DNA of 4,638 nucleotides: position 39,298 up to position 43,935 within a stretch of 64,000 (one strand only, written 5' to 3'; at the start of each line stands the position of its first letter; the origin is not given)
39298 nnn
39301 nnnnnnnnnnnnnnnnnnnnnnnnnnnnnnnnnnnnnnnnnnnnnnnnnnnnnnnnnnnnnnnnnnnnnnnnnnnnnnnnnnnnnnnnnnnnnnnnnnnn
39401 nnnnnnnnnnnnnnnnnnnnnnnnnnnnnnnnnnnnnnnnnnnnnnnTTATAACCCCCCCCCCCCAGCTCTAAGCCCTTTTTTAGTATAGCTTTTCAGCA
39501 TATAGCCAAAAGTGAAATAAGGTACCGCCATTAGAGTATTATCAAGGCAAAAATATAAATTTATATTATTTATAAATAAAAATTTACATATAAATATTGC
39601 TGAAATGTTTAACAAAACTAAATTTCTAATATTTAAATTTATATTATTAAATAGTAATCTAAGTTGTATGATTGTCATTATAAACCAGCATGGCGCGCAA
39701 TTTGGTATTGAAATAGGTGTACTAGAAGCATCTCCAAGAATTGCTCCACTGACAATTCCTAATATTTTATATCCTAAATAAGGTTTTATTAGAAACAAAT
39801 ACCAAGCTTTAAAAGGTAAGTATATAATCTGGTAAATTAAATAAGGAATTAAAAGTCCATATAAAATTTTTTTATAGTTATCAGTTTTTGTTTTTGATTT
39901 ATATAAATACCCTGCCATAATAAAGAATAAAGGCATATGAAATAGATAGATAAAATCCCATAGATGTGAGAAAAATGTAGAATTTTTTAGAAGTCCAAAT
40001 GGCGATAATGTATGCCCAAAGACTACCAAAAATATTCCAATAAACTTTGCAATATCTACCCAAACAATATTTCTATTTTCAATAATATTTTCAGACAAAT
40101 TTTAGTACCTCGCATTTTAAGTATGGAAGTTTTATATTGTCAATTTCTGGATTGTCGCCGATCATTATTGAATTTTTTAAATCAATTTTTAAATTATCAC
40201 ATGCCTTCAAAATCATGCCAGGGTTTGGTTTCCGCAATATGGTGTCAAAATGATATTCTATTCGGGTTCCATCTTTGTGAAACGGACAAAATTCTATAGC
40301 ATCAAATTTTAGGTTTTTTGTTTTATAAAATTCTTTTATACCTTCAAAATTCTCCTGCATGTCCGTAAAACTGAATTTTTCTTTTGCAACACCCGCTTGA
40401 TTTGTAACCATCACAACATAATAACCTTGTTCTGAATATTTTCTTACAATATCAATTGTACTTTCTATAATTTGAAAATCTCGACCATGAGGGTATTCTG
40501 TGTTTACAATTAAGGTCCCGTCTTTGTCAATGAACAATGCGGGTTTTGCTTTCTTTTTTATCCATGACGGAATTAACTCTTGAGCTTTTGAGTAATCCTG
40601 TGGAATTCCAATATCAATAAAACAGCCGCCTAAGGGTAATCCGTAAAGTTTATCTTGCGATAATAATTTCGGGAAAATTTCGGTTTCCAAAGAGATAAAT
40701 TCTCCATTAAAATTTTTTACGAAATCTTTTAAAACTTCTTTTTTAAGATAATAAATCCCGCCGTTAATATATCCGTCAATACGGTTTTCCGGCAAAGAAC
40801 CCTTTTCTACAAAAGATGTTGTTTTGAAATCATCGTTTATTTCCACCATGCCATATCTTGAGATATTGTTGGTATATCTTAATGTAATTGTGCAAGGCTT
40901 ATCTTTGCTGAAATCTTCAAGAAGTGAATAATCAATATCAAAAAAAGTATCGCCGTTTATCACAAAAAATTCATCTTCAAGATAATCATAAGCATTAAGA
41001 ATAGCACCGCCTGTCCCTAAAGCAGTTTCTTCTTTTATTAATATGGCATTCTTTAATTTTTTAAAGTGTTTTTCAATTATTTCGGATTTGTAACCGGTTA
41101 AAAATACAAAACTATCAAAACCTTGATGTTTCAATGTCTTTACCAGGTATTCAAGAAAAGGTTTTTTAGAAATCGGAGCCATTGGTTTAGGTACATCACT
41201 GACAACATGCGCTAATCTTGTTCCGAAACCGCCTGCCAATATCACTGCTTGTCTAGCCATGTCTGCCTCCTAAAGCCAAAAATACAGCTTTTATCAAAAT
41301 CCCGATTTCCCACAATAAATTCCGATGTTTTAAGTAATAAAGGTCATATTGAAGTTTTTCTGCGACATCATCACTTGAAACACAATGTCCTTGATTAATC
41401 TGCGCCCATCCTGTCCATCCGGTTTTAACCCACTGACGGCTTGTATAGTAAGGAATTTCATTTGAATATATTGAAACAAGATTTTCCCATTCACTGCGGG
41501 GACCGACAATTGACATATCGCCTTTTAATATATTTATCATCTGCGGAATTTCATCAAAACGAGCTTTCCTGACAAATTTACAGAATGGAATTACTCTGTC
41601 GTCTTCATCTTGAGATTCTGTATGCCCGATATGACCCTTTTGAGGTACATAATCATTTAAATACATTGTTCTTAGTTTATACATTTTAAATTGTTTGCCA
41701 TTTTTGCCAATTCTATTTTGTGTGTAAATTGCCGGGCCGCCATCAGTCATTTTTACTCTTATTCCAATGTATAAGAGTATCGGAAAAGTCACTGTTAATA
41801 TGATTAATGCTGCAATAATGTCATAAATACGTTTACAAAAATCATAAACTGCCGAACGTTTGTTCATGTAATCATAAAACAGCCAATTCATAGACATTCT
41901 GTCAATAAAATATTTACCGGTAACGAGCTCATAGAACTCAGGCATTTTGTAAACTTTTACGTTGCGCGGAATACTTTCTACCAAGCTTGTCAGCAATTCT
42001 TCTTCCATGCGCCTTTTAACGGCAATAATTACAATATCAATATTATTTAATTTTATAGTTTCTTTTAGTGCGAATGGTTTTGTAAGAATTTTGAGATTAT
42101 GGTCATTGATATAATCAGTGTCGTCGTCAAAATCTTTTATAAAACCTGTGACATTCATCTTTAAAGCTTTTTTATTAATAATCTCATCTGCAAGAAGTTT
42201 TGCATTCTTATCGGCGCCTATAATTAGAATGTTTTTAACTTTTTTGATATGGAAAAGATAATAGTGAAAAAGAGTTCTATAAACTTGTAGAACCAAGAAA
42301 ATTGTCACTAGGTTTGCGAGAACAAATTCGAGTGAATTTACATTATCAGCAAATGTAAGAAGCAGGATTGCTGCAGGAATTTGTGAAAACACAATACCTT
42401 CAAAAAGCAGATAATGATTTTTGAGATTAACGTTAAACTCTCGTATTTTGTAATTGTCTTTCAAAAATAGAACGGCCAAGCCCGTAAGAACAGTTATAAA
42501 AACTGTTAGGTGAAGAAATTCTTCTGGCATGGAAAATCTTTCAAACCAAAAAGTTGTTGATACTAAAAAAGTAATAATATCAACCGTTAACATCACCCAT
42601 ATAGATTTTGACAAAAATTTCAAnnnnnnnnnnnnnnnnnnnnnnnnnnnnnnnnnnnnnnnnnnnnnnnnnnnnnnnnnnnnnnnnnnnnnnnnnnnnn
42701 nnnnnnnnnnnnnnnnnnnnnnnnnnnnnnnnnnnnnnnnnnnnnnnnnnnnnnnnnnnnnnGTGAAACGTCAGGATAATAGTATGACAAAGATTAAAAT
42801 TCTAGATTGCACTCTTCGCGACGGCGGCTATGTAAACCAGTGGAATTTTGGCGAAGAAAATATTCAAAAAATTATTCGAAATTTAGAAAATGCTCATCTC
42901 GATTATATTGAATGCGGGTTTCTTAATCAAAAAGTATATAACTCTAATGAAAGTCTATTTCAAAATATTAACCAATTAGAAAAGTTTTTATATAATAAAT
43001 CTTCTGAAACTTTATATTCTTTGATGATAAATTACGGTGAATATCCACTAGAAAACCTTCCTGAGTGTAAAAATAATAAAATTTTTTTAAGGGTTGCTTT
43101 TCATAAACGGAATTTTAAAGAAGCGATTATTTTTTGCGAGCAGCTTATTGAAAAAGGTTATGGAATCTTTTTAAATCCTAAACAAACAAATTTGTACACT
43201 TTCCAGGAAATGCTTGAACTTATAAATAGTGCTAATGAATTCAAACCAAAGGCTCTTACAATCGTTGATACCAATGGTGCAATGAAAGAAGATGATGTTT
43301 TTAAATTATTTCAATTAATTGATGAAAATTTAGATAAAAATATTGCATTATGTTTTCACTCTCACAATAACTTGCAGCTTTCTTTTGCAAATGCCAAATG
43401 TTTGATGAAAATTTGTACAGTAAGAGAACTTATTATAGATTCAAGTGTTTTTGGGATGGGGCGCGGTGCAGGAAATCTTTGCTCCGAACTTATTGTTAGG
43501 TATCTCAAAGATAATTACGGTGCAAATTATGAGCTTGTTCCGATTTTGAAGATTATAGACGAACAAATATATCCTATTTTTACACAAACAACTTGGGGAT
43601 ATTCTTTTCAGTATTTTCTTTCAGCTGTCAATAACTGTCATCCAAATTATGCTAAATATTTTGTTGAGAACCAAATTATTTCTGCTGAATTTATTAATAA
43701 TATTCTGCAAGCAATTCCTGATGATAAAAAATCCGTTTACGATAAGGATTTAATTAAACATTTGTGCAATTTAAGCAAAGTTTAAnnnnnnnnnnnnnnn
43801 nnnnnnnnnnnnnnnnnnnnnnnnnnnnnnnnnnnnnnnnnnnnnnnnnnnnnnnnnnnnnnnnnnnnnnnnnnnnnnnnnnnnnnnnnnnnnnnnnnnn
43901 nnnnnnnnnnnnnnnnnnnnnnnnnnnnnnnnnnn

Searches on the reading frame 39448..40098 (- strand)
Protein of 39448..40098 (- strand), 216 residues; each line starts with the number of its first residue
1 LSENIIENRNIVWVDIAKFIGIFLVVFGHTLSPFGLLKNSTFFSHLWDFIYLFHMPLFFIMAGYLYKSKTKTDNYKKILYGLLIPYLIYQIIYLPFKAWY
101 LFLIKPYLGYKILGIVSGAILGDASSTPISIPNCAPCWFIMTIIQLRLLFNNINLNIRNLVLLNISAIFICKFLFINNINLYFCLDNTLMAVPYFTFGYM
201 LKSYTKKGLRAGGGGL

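Call 34: search_protein_families(library=pfam, max_evalue=0.0001, proteins=[window:39448-40098:-])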
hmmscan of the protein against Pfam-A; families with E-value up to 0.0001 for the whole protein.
window:39448-40098:- (216 aa): 1 family
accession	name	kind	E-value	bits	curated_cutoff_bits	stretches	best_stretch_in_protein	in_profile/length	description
PF01757.29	Acyl_transf_3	-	6.9e-18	65.2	31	1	12-207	2-203/326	Acyltransferase domain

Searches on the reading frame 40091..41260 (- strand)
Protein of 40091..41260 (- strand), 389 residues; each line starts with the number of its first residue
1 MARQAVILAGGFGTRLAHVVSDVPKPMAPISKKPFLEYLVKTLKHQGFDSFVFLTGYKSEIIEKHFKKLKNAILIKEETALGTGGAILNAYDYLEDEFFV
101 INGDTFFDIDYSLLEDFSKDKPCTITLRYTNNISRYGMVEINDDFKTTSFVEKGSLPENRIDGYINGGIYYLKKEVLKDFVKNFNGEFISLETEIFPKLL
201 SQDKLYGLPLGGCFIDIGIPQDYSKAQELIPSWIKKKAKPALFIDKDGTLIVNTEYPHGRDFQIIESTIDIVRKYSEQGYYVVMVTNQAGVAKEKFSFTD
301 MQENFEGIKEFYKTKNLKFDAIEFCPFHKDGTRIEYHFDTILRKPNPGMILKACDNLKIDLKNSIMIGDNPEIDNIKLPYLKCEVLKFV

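Call 34: search_protein_families(library=pfam, max_evalue=0.0001, proteins=[window:40091-41260:-])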
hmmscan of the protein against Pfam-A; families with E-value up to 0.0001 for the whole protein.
window:40091-41260:- (389 aa): 7 families
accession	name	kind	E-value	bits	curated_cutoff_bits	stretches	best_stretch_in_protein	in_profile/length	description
PF00483.29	NTP_transferase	-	3.1e-30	106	21.2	1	5-229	2-241/245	Nucleotidyl transferase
PF12804.13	NTP_transf_3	-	1e-11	45.7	27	1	5-107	1-98/160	MobA-like NTP transferase domain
PF08645.17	PNK3P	-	6.2e-10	39.5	22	1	245-370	6-126/161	Polynucleotide kinase 3 phosphatase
PF00702.32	Hydrolase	-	6.6e-06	27.1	26.4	0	339-372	149-182/191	haloacid dehalogenase-like hydrolase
PF13242.12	Hydrolase_like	-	9.6e-06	25.9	22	1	342-374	2-34/75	HAD-hyrolase-like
PF13419.12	HAD_2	-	2.2e-05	25.1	23.8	0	339-371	130-162/178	Haloacid dehalogenase-like hydrolase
PF24694.1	LNS2_PITM1-3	-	5.2e-05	23.7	27.7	0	245-297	4-55/124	PITM 1-3, LNS2 domain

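Call 68: find_encoding_contigs(protein=window:40094-41260:-, flank=2500, max_places=10)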
Protein window:40094-41260:- (389 aa): 12 contigs read that carry it; 8 places shown.
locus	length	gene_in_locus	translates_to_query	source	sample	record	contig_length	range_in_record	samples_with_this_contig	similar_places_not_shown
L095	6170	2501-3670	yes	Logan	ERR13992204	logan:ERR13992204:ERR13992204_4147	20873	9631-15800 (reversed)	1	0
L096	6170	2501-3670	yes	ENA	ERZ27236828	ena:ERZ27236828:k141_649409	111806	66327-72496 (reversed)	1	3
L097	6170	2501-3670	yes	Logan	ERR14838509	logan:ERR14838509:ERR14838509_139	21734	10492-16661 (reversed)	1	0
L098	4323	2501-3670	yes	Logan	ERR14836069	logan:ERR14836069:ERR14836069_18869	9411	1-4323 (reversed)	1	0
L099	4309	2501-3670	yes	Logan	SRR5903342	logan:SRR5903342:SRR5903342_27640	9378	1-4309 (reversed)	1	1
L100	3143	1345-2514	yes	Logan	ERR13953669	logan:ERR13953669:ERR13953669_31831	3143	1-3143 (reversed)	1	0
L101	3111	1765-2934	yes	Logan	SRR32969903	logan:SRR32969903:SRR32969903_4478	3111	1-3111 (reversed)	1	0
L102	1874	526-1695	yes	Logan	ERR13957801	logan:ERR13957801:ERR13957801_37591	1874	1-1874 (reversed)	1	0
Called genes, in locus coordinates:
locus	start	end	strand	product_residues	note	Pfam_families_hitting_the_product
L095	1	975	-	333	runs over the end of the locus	PF00682:HMGL-like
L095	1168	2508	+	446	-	PF13727:CoA_binding_3, PF02397:Bac_transf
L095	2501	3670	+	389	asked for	PF00483:NTP_transferase, PF12804:NTP_transf_3, PF00702:Hydrolase (faint), PF08645:PNK3P, PF13242:Hydrolase_like (weak)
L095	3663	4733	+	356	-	PF01757:Acyl_transf_3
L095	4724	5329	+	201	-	PF13580:SIS_2, PF01380:SIS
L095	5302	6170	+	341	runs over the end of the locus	PF00288:GHMP_kinases_N, PF08544:GHMP_kinases_C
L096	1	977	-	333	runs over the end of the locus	PF00682:HMGL-like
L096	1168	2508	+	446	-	PF13727:CoA_binding_3, PF02397:Bac_transf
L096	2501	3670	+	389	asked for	PF00483:NTP_transferase, PF12804:NTP_transf_3, PF00702:Hydrolase (faint), PF08645:PNK3P, PF13242:Hydrolase_like (weak)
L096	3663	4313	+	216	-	PF01757:Acyl_transf_3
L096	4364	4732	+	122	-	-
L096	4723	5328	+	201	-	PF13580:SIS_2, PF01380:SIS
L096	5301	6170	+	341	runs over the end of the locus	PF00288:GHMP_kinases_N, PF08544:GHMP_kinases_C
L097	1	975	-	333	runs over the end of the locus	PF00682:HMGL-like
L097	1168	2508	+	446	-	PF13727:CoA_binding_3, PF02397:Bac_transf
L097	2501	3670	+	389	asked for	PF00483:NTP_transferase, PF12804:NTP_transf_3, PF00702:Hydrolase (faint), PF08645:PNK3P, PF13242:Hydrolase_like (weak)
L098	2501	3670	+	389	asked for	PF00483:NTP_transferase, PF12804:NTP_transf_3, PF00702:Hydrolase (faint), PF08645:PNK3P, PF13242:Hydrolase_like (weak)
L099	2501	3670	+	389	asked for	PF00483:NTP_transferase, PF12804:NTP_transf_3, PF00702:Hydrolase (faint), PF08645:PNK3P, PF13242:Hydrolase_like (weak)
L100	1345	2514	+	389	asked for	PF00483:NTP_transferase, PF12804:NTP_transf_3, PF00702:Hydrolase (faint), PF08645:PNK3P, PF13242:Hydrolase_like (weak)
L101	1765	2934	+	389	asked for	PF00483:NTP_transferase, PF12804:NTP_transf_3, PF00702:Hydrolase (faint), PF08645:PNK3P, PF13242:Hydrolase_like (weak)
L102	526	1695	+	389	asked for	PF00483:NTP_transferase, PF12804:NTP_transf_3, PF00702:Hydrolase (faint), PF08645:PNK3P, PF13242:Hydrolase_like (weak)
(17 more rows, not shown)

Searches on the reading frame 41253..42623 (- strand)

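Call 34: search_protein_families(library=pfam, max_evalue=0.0001, proteins=[window:41253-42623:-])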
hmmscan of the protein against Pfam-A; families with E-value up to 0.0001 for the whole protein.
window:41253-42623:- (456 aa): 2 families
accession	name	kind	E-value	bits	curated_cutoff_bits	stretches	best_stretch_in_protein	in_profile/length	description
PF02397.22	Bac_transf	-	1.7e-52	178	27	1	264-449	1-176/179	Bacterial sugar transferase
PF13727.12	CoA_binding_3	-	6.8e-07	29.9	25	1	56-227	4-174/175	CoA-binding domain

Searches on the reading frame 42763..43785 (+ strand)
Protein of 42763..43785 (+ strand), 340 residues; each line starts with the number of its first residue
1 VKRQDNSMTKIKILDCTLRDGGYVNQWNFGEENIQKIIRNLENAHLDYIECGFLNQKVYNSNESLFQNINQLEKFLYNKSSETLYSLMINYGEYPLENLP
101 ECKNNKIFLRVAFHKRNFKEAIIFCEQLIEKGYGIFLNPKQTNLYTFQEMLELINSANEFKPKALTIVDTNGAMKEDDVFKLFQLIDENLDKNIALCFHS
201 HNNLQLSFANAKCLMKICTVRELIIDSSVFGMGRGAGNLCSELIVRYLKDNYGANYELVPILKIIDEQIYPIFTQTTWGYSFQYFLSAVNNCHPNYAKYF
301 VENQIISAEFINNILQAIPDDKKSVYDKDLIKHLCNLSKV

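Call 34: search_protein_families(library=pfam, max_evalue=0.0001, proteins=[window:42763-43785:+])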
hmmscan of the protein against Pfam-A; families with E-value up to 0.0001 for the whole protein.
window:42763-43785:+ (340 aa): 1 family
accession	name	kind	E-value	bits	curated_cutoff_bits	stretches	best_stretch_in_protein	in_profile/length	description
PF00682.25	HMGL-like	-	6.6e-19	68.8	29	2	147-249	141-240/260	HMGL-like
